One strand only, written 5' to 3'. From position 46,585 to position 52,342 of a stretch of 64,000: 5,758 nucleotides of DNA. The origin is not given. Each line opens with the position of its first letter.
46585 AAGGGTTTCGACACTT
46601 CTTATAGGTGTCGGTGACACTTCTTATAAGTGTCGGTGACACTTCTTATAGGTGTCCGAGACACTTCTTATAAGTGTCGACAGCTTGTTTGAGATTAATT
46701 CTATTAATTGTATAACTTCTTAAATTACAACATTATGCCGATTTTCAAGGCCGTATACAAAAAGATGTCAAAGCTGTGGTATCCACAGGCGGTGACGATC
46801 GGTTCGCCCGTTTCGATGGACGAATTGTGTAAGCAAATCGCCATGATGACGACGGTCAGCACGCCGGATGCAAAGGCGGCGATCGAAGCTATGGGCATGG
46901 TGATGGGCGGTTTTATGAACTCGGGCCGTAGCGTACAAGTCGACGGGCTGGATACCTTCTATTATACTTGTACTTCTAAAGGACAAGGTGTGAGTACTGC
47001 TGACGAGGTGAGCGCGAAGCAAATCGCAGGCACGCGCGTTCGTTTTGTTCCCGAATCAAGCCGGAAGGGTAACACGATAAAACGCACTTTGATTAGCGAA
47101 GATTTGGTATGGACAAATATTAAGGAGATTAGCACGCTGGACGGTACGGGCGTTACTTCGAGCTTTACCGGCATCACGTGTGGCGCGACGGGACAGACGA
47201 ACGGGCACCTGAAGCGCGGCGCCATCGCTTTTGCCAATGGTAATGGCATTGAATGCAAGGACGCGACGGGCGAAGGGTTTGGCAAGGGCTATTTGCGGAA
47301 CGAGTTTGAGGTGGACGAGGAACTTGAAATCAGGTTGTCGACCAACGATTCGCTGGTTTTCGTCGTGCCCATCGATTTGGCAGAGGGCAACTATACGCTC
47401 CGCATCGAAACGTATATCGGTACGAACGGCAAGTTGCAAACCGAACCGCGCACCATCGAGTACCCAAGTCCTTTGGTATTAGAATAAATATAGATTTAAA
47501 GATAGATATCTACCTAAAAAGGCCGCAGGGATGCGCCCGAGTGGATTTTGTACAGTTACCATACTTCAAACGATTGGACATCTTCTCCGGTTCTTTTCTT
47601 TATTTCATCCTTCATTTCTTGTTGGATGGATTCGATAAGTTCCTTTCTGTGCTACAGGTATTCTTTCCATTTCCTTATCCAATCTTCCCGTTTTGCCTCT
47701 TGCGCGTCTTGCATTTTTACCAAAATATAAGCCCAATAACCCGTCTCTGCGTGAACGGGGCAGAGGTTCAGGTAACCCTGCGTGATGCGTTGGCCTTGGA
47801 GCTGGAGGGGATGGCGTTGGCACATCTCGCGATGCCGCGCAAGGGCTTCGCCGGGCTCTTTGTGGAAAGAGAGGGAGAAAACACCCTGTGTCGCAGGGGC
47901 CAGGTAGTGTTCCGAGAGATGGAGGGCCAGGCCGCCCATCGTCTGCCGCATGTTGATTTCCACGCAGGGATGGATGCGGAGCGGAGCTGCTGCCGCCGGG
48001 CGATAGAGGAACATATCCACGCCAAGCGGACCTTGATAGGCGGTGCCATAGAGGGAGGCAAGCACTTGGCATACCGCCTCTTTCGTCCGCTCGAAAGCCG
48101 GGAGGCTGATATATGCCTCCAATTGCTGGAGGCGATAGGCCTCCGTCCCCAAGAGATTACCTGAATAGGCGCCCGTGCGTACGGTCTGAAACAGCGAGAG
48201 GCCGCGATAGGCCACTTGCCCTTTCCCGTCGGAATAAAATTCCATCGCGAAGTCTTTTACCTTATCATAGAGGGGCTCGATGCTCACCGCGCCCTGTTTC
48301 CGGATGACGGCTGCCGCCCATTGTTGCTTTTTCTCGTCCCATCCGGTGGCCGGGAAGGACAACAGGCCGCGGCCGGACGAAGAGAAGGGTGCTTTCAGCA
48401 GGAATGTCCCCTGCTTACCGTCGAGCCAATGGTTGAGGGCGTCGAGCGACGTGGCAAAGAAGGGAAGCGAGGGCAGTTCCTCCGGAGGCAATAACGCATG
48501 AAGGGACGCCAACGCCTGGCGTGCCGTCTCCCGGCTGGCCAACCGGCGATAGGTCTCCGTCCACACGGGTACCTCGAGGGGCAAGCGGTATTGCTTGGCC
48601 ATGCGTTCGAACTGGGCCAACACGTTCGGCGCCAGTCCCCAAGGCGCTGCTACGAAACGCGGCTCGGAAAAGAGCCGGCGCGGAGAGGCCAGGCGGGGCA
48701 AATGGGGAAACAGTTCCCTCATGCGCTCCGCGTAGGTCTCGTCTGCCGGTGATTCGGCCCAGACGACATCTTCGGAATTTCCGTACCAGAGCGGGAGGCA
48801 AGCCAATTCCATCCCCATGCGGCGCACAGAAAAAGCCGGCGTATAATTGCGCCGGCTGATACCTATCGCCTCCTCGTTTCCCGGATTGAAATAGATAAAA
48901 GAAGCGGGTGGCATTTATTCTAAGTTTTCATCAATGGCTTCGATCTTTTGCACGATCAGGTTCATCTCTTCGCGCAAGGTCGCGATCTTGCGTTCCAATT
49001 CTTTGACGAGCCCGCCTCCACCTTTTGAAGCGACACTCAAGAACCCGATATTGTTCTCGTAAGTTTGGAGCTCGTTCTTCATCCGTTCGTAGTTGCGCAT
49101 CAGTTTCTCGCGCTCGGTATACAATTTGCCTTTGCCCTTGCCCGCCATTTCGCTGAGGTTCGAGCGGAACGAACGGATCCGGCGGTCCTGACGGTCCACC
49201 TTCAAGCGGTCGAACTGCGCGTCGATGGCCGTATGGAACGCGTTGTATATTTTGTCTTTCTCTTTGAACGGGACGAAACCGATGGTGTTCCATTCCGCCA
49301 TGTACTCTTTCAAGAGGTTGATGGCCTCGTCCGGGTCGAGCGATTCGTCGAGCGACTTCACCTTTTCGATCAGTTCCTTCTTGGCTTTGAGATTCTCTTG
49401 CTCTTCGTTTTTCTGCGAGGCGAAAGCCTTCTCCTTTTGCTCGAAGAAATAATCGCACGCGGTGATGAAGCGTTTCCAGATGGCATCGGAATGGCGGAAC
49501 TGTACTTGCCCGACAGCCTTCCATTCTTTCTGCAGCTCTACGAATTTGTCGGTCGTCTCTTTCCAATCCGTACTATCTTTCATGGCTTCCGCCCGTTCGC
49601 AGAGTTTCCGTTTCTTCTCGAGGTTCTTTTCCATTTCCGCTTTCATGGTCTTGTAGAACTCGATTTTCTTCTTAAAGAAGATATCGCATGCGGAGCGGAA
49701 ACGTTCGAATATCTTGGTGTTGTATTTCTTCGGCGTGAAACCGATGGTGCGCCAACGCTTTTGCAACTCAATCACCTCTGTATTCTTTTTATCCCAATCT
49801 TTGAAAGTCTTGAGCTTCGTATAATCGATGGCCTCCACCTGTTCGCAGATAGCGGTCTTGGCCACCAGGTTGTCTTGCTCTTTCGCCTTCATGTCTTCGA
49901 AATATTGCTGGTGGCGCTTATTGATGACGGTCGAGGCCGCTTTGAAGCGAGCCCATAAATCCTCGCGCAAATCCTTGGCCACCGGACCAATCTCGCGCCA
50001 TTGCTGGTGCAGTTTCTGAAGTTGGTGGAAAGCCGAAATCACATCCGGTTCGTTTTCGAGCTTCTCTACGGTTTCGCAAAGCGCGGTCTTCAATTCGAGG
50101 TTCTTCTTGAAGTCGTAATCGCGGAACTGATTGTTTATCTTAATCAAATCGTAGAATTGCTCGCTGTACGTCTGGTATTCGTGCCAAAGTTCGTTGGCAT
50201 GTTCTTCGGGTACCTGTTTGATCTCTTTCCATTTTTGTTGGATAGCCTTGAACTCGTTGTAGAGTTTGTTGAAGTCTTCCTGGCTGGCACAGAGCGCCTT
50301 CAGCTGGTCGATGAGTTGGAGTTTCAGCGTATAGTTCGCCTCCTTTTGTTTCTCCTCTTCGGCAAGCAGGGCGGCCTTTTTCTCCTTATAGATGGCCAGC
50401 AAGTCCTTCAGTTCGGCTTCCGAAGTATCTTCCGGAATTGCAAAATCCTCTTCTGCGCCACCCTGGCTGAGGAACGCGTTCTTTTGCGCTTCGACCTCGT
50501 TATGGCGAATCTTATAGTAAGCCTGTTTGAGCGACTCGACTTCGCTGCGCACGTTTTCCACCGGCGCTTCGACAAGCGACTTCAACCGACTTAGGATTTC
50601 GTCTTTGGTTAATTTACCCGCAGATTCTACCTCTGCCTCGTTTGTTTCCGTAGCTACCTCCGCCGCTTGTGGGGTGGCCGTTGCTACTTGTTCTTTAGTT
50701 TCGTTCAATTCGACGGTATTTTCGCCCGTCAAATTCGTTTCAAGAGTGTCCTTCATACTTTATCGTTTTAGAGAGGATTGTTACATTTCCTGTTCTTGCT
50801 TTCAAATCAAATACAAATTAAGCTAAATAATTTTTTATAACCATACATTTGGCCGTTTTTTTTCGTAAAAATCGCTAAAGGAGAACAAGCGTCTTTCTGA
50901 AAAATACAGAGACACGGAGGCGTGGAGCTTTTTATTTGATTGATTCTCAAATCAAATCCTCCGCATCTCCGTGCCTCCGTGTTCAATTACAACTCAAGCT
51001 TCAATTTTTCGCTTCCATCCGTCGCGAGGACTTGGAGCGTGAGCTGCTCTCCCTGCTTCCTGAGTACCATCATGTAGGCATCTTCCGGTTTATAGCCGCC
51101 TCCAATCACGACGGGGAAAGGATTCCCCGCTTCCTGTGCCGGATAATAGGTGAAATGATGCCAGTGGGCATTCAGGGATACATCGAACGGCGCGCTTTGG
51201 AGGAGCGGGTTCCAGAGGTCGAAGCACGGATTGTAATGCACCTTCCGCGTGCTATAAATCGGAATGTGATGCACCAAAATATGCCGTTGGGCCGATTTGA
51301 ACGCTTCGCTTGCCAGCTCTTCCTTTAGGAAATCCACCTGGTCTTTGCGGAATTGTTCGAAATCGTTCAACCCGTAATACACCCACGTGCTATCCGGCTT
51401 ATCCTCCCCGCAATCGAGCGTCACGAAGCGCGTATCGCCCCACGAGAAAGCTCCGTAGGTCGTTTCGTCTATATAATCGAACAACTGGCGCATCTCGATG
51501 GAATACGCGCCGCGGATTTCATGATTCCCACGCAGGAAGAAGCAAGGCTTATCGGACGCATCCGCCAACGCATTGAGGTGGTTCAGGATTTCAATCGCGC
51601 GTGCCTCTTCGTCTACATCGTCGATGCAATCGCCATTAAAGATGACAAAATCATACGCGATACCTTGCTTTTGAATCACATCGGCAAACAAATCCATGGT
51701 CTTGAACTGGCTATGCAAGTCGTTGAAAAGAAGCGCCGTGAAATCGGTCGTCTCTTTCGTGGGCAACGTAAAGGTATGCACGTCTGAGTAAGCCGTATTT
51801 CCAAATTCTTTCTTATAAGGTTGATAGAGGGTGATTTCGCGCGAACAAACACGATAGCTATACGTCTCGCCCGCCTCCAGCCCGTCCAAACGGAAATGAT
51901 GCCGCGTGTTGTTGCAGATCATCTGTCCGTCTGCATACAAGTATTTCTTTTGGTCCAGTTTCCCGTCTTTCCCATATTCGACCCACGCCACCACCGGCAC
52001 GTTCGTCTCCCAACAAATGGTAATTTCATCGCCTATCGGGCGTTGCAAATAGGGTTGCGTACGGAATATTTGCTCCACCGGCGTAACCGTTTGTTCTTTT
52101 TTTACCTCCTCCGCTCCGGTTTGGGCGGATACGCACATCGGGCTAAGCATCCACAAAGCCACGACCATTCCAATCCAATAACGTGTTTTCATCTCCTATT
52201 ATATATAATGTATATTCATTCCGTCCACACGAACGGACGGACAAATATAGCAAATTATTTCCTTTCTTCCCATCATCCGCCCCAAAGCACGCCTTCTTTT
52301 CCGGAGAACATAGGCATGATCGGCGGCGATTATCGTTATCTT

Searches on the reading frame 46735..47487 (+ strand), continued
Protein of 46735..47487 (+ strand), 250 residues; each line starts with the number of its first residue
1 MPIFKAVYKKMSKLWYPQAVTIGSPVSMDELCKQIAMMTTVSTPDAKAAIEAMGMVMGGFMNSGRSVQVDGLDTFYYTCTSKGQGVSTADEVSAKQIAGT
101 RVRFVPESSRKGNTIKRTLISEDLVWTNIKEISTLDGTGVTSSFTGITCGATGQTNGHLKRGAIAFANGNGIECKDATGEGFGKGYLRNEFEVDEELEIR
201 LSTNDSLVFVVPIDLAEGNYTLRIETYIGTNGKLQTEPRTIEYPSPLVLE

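Call 75: search_dna_similar(query=window:46735-47487:+, collection=plasmids, mode=protein, max_evalue=0.00001, max_rows=30)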
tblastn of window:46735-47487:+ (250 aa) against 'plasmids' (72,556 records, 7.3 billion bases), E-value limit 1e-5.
Records with a match: 1; places in all: 1; records where one place covers at least 80% of the query: 0.
Best place of each record, by identity: <60% 1.
By first word of the organism name: Bacteroides 1.
By predicted mobility (MOB-suite, as given by PLSDB): non-mobilizable 1.
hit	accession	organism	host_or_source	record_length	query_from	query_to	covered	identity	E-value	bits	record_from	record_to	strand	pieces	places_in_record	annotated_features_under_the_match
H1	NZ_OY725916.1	Bacteroides finegoldii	-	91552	1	121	48%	31.0%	2e-7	59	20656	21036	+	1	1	HU family DNA-binding protein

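Call 76: search_dna_similar(query=window:46735-47487:+, collection=phages, mode=protein, max_evalue=0.00001, max_rows=30)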
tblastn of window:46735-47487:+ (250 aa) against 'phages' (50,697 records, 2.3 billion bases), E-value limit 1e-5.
Records with a match: 1; places in all: 1; records where one place covers at least 80% of the query: 0.
Best place of each record, by identity: <60% 1.
By first word of the organism name: Bacteriophage 1.
By host as written in the record: - 1.
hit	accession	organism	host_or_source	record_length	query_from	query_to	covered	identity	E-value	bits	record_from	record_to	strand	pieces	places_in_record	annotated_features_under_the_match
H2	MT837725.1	Bacteriophage sp.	human fecal samples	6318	1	129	52%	33.6%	2e-14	78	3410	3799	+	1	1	record has no annotation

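Call 77: get_annotated_region(hit=H1, flank=2500)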
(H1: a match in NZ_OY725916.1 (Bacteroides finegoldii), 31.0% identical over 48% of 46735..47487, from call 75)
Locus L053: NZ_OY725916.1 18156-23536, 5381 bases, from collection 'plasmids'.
description: Bacteroides finegoldii strain Bacteroides finegoldii TSDC17.2-1.1 plasmid 14, complete sequence
organism: Bacteroides finegoldii (NCBI taxid 338188)
taxonomy: Bacteria; Bacteroidota; Bacteroidia; Bacteroidales; Bacteroidaceae; Bacteroides; Bacteroides finegoldii
host: -; source: -; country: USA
typing (MOB-suite, as given by PLSDB): non-mobilizable
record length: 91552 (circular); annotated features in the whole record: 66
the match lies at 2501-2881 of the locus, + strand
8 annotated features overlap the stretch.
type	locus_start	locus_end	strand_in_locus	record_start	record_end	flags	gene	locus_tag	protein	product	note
CDS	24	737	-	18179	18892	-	-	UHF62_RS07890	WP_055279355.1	helix-turn-helix domain-containing protein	-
CDS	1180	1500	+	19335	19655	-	-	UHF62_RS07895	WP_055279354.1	hypothetical protein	-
CDS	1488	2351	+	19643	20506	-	-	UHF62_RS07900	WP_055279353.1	DUF4373 domain-containing protein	-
CDS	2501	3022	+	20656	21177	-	-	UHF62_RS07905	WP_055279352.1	HU family DNA-binding protein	-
CDS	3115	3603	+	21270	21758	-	-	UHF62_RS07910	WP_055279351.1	N-acetylmuramoyl-L-alanine amidase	GO:0009253 - peptidoglycan catabolic process [Evidence IEA]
CDS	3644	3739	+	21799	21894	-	-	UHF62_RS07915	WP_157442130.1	smalltalk protein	-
CDS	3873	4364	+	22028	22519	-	-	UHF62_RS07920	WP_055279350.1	hypothetical protein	-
CDS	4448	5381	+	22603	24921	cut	-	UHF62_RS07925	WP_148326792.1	hypothetical protein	-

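Call 78: get_annotated_region(hit=H2, flank=2500)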
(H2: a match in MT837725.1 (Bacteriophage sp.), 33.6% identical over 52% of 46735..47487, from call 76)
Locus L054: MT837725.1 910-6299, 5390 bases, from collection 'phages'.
description: UNVERIFIED: Bacteriophage sp. clone scaffold_5591 genomic sequence.
organism: Bacteriophage sp. (NCBI taxid 38018)
taxonomy: Viruses
host: -; source: human fecal samples; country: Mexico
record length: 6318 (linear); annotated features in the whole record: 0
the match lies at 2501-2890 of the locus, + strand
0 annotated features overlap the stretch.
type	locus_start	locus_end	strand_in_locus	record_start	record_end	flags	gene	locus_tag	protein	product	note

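Call 85: find_encoding_contigs(protein=P0052, flank=1500, max_places=3)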
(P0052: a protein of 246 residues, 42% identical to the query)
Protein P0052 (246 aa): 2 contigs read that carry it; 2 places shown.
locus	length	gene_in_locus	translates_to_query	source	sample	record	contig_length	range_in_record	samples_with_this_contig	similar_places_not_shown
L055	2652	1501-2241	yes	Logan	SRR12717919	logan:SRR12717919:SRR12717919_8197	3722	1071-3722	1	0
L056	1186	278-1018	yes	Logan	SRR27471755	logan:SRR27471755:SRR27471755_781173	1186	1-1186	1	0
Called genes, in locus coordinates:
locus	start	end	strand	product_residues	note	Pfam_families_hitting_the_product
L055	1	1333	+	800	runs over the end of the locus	?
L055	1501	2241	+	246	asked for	PF14848:HU-DNA_bdg, PF14734:DUF4469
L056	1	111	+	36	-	?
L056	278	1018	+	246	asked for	PF14848:HU-DNA_bdg, PF14734:DUF4469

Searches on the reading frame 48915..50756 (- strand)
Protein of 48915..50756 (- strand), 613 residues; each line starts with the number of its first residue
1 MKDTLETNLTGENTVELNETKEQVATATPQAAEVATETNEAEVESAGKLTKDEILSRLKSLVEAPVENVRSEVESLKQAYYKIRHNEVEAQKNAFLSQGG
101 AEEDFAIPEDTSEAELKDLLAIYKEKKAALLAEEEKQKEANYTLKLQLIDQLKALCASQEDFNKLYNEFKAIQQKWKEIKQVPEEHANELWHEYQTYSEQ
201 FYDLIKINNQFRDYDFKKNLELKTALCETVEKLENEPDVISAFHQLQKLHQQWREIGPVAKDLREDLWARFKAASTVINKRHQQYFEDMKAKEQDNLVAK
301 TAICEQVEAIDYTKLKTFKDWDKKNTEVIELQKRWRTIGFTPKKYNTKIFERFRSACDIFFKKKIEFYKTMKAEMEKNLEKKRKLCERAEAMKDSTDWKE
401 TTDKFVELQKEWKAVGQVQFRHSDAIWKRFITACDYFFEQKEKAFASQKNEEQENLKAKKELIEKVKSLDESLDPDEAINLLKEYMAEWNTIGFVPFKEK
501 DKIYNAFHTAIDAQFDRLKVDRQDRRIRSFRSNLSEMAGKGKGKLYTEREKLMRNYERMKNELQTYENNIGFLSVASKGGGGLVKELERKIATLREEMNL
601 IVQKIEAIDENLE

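Call 10: search_protein_families(library=pfam, proteins=[window:48915-50756:-], max_evalue=0.01)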
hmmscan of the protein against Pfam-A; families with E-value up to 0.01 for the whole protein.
window:48915-50756:- (613 aa): 1 family
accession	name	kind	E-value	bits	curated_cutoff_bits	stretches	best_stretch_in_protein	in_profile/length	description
PF03993.17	DUF349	-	8.5e-99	324.4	23.9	5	425-498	1-75/75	Domain of Unknown Function (DUF349)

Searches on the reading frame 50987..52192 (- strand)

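Call 10: search_protein_families(library=pfam, proteins=[window:50987-52192:-], max_evalue=0.01)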
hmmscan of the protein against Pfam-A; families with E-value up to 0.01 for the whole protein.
window:50987-52192:- (401 aa): 2 families
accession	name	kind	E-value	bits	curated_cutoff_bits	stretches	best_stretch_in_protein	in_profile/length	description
PF00149.33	Metallophos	-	2.7e-16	61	21.5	1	153-346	3-190/191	Calcineurin-like phosphoesterase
PF16656.11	Pur_ac_phosph_N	-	6e-08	33.6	30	1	55-142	13-92/93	Purple acid Phosphatase, N-terminal domain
